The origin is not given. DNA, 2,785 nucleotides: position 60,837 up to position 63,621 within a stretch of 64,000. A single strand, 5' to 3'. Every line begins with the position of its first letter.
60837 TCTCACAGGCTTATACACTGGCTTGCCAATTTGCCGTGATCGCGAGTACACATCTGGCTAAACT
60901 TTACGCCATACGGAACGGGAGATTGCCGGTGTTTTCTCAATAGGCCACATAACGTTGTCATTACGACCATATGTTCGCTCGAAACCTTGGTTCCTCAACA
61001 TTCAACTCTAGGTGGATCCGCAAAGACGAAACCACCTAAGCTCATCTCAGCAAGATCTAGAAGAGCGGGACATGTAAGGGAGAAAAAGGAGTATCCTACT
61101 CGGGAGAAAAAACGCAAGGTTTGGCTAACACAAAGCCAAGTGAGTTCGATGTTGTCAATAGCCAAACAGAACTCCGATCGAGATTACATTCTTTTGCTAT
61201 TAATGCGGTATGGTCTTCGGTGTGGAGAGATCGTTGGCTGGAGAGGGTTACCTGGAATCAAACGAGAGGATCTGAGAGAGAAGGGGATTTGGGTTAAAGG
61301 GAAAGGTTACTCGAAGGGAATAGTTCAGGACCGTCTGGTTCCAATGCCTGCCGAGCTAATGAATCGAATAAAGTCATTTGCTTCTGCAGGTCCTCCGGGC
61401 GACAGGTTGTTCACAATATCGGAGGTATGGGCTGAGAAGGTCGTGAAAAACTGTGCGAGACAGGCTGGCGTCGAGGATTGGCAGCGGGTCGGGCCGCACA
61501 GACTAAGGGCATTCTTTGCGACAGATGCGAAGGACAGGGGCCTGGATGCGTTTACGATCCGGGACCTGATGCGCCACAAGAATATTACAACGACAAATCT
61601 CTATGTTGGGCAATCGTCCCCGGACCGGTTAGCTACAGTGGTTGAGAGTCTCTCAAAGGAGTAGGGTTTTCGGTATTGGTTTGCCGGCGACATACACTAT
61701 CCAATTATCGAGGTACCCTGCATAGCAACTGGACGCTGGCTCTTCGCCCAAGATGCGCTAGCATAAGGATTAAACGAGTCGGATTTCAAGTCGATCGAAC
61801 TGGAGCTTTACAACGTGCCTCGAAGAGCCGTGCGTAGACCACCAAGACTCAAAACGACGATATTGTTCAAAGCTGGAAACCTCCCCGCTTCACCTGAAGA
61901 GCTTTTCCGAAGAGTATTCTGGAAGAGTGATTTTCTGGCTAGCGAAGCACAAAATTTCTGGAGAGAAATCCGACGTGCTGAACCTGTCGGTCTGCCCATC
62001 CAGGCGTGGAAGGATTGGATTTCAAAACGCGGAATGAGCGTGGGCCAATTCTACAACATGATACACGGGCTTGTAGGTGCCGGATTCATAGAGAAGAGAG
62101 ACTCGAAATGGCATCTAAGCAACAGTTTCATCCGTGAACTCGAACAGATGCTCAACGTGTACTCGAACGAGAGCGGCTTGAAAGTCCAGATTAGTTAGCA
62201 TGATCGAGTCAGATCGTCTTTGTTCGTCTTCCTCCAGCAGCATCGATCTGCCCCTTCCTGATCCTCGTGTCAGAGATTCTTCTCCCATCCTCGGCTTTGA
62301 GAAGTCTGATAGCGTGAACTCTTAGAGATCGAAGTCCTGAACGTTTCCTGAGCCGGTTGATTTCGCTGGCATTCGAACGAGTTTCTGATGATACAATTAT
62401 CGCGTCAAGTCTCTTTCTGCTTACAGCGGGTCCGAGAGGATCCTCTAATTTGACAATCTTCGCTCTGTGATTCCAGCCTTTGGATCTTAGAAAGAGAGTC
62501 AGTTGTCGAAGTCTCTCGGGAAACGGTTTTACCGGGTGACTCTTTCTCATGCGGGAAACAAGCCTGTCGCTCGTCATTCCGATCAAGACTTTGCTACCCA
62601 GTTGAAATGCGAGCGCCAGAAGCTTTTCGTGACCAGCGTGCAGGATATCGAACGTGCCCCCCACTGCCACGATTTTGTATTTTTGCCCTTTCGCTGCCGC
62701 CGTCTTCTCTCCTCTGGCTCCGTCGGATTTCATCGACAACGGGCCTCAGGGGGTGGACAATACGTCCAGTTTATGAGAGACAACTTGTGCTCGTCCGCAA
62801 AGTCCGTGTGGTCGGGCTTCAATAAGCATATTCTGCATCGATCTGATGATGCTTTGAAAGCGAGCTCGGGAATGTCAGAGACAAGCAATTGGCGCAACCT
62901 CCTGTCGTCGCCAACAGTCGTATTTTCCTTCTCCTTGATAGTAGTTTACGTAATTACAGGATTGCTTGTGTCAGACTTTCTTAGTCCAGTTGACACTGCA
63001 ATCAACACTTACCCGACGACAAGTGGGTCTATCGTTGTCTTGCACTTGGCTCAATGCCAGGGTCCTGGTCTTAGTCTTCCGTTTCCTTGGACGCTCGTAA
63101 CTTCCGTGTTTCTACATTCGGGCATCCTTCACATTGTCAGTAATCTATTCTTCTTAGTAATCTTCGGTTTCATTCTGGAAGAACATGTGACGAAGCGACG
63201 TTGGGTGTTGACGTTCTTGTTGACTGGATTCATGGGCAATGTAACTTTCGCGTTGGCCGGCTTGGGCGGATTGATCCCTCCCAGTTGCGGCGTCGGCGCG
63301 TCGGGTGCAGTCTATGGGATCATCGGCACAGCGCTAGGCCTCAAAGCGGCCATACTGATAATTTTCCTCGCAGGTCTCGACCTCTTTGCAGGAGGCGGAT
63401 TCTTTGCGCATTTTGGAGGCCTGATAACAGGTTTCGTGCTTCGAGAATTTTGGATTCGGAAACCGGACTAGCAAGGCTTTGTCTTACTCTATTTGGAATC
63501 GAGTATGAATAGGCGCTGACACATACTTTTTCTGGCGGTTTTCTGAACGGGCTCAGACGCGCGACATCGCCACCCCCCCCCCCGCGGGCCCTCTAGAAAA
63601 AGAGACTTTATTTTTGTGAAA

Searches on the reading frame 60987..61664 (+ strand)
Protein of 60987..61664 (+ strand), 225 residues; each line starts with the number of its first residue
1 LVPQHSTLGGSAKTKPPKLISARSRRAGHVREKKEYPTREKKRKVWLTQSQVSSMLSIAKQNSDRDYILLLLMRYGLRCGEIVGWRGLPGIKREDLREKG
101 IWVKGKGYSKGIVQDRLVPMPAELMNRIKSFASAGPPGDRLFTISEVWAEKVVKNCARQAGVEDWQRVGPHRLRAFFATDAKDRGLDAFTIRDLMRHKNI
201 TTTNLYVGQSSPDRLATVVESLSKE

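Call 21: find_encoding_contigs(protein=window:60987-61664:+, flank=10000, max_places=6)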
Protein window:60987-61664:+ (225 aa): no gene with exactly this product is on record in the collection.

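Call 34: search_protein_families(library=pfam, max_evalue=0.01, proteins=[window:60987-61664:+])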
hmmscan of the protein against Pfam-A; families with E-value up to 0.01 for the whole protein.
window:60987-61664:+ (225 aa): 1 family
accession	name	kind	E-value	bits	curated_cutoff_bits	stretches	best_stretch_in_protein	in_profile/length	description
PF00589.27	Phage_integrase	-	7.2e-15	55.6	27.1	1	46-207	2-166/172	Phage integrase family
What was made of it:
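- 60987..61664 (+): Short tyrosine recombinase (225 aa). It was considered as a partner enzyme but was not shown to belong to the system. Pfam Phage_integrase 7e-15 (call 34).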

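Call 79: search_protein_families(library=ncbifam, max_evalue=0.01, proteins=[window:60987-61664:+])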
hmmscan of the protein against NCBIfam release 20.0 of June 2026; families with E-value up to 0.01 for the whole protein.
window:60987-61664:+ (225 aa): 11 families
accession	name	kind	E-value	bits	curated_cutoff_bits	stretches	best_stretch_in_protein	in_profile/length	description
NF040815.2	recomb_XerA_Arch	equivalog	3.4e-24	85.8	220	1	32-207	82-252/263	site-specific tyrosine recombinase/integron integrase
NF001399.0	PRK00283.1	subfamily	2.9e-13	49.7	279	1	35-218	102-291/300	tyrosine recombinase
TIGR02225.1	recomb_XerD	equivalog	9.1e-13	48.2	329.6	1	29-219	86-283/290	site-specific tyrosine recombinase XerD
TIGR02249.1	integrase_gron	subfamily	7.8e-12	45.2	265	1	144-207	237-298/315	integron integrase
TIGR02224.1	recomb_XerC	equivalog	2.5e-11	43.5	335.15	1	40-208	100-276/295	tyrosine recombinase XerC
NF007371.0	PRK09871.1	subfamily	2.3e-07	30.5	222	1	145-220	112-184/198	tyrosine-type DNA invertase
NF007370.0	PRK09870.1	subfamily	4.6e-06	26.4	221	0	40-109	6-76/200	tyrosine-type DNA invertase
NF003462.0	PRK05084.1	equivalog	7.4e-06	24.9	267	1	166-210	301-345/360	tyrosine recombinase XerS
NF011946.0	PRK15417.1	equivalog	0.00026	20.3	435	1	151-207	259-313/337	integron integrase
NF041502.1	integrase_1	equivalog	0.0081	14.9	350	0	167-209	318-360/484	site-specific integrase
NF040693.1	recomb_GmtY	equivalog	0.0082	15.4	340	0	169-210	392-433/441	gamma-mobile-trio recombinase GmtY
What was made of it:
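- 60987..61664 (+): XerA_Arch 85.8 bits, below the cutoff of 220 (call 79).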

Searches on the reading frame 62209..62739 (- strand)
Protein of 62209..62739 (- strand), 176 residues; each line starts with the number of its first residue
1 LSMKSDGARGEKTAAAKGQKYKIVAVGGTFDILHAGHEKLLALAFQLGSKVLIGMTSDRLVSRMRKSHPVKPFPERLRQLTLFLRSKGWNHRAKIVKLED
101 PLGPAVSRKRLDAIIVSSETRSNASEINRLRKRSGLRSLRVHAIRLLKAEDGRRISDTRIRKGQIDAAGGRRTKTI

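Call 34: search_protein_families(library=pfam, max_evalue=0.01, proteins=[window:62209-62739:-])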
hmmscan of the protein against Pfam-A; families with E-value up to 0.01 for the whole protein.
window:62209-62739:- (176 aa): 1 family
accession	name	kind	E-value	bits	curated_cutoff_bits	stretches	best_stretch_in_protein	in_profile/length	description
PF01467.32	CTP_transf_like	-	3.2e-14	53.7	21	1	26-162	2-132/133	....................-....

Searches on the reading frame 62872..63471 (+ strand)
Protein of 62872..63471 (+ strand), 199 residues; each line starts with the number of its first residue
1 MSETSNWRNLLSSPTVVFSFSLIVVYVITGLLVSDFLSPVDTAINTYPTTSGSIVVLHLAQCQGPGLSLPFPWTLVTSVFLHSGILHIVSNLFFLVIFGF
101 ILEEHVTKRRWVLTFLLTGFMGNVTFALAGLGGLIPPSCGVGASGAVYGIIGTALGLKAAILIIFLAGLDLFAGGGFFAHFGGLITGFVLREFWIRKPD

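Call 22: find_encoding_contigs(protein=window:62872-63471:+, flank=10000, max_places=6)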
Protein window:62872-63471:+ (199 aa): no gene with exactly this product is on record in the collection.
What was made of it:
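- Tried and rejected: Exact look-ups of the recombinase and rhomboid ORFs failed (calls 21, 22).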

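Call 34: search_protein_families(library=pfam, max_evalue=0.01, proteins=[window:62872-63471:+])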
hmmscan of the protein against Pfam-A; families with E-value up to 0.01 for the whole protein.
window:62872-63471:+ (199 aa): 2 families
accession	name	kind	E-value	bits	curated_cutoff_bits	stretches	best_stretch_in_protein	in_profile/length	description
PF01694.28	Rhomboid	-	1.4e-15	58.2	22.6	1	73-155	5-83/143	Rhomboid domain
PF08551.15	DUF1751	-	1.8e-05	25.6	22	1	65-128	1-64/99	Eukaryotic integral membrane protein (DUF1751)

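Call 47: find_homologous_proteins(query=window:62872-63471:+, max_evalue=1e-20)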
Query window:62872-63471:+ (199 aa): 209 proteins with E <= 1e-20 among 2420 candidates; the best 120 are listed.
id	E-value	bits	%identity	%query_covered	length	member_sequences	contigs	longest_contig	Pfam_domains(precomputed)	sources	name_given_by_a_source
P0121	8.2e-123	426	100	100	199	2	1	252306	PF01694.29,PF08551.16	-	-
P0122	8.4e-114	396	94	100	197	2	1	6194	PF01694.29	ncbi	-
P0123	9.7e-100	350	83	100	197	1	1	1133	PF01694.29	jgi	jgi:membrane associated rhomboid family serine protease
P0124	2.7e-71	258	68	91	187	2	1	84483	PF01694.29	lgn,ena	-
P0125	2.2e-67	245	63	96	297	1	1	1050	PF01694.29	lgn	-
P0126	1.2e-59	220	58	99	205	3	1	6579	PF01694.29,PF08551.16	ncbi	-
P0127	3.2e-58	215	59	96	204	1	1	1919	PF01694.29,PF08551.16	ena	-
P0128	3.3e-58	215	58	98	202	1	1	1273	PF01694.29,PF08551.16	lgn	-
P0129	1.8e-57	212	60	92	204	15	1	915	PF01694.29,PF08551.16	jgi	jgi:membrane associated rhomboid family serine protease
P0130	4.3e-57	211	59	94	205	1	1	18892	PF01694.29,PF08551.16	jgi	jgi:membrane associated rhomboid family serine protease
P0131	6.2e-57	211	55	96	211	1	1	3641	PF01694.29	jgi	-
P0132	1.1e-56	210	59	92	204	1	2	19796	PF01694.29,PF08551.16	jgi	jgi:membrane associated rhomboid family serine protease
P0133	1.3e-56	210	58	92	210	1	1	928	PF01694.29,PF08551.16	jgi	-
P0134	2.2e-56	209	58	96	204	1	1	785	PF01694.29,PF08551.16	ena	-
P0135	2.4e-56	209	61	92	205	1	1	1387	PF01694.29,PF08551.16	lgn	-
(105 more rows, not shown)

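Call 48: find_encoding_contigs(protein=P0122, flank=10000, max_places=4)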
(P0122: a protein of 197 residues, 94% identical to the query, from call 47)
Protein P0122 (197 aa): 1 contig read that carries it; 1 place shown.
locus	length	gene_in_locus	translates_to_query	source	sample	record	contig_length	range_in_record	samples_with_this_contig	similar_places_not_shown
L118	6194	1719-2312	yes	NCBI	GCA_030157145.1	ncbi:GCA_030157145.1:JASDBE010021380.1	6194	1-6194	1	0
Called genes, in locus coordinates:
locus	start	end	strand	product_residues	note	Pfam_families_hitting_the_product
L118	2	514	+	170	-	?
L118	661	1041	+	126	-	PF27297:AF_0843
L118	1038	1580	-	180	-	PF01467:CTP_transf_like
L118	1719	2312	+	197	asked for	PF01694:Rhomboid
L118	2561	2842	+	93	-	-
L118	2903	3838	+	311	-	PF08271:Zn_Ribbon_TF, PF00382:TFIIB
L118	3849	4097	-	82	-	-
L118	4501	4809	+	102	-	PF01253:SUI1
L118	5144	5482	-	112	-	-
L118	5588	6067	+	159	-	-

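Call 49: find_encoding_contigs(protein=P0123, flank=10000, max_places=4)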
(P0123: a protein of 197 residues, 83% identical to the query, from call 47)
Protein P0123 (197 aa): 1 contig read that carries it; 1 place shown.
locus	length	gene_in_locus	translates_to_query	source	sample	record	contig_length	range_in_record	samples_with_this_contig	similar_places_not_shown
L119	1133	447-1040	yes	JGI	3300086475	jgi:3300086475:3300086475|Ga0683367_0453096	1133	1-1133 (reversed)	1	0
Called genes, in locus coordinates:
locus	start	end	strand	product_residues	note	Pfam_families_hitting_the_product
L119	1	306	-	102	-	?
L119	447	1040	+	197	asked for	PF01694:Rhomboid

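Call 50: find_encoding_contigs(protein=P0124, flank=6000, max_places=4)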
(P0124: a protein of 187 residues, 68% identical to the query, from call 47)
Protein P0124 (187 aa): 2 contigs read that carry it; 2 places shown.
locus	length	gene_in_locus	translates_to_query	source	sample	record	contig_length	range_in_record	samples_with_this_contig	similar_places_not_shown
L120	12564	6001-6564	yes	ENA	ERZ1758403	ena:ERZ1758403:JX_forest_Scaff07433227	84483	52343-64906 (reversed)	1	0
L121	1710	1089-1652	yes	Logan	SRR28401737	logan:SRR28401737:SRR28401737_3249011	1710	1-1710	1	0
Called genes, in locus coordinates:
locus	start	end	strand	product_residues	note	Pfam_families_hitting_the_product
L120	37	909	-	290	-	PF00696:AA_kinase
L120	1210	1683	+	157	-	-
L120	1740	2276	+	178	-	PF22769:DCD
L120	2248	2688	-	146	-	PF12917:YfbR-like, PF13023:HD_3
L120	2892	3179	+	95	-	-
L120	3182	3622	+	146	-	-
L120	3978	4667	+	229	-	PF00589:Phage_integrase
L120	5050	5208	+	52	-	PF27297:AF_0843 (weak)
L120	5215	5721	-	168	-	PF01467:CTP_transf_like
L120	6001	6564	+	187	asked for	PF01694:Rhomboid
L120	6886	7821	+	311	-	PF08271:Zn_Ribbon_TF, PF00382:TFIIB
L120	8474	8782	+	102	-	PF01253:SUI1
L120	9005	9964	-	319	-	PF01073:3Beta_HSD, PF01370:Epimerase, PF02719:Polysacc_synt_2, PF04321:RmlD_sub_bind, PF07993:NAD_binding_4, PF13460:NAD_binding_10, PF16363:GDP_Man_Dehyd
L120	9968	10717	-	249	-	PF00483:NTP_transferase, PF12804:NTP_transf_3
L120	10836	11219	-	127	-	-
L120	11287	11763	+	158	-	-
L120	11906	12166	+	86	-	-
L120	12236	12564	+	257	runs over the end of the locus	PF01978:TrmB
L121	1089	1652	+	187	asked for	PF01694:Rhomboid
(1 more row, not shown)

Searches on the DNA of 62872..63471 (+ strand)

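Call 67: search_rna_families(sources=[L123, L118, L122, L028, L066, L119], threshold=gathering)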
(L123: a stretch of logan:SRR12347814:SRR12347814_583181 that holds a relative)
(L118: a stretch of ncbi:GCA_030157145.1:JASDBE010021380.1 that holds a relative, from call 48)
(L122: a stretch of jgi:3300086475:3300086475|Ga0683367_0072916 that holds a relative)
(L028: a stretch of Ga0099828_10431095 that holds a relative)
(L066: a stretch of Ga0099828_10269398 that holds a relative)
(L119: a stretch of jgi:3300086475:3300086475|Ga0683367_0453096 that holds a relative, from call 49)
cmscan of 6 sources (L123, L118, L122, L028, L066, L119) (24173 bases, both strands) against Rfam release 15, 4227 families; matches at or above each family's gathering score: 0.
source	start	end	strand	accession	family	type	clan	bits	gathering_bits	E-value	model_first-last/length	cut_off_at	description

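Call 91: search_rna_families(source=L120, start=6540, end=6860, threshold=evalue, max_evalue=1, show_alignments=1)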
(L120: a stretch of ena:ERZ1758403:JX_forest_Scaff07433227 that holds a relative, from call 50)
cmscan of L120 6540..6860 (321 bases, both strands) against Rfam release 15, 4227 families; matches with E-value up to 1: 3.
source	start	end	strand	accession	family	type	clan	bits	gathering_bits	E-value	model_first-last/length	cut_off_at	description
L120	6598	6738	-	RF00005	tRNA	Gene; tRNA;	CL00001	38.4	29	7.9e-07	1-71/71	no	tRNA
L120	6603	6651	+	RF04351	Plastid-psbl-rps4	Cis-reg;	-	16.2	68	0.8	1-53/53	no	Plastid-psbl-rps4 3UTR RNA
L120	6704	6747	-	RF02939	COG2908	Cis-reg;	-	14.9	58.7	0.36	1-45/45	no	COG2908 RNA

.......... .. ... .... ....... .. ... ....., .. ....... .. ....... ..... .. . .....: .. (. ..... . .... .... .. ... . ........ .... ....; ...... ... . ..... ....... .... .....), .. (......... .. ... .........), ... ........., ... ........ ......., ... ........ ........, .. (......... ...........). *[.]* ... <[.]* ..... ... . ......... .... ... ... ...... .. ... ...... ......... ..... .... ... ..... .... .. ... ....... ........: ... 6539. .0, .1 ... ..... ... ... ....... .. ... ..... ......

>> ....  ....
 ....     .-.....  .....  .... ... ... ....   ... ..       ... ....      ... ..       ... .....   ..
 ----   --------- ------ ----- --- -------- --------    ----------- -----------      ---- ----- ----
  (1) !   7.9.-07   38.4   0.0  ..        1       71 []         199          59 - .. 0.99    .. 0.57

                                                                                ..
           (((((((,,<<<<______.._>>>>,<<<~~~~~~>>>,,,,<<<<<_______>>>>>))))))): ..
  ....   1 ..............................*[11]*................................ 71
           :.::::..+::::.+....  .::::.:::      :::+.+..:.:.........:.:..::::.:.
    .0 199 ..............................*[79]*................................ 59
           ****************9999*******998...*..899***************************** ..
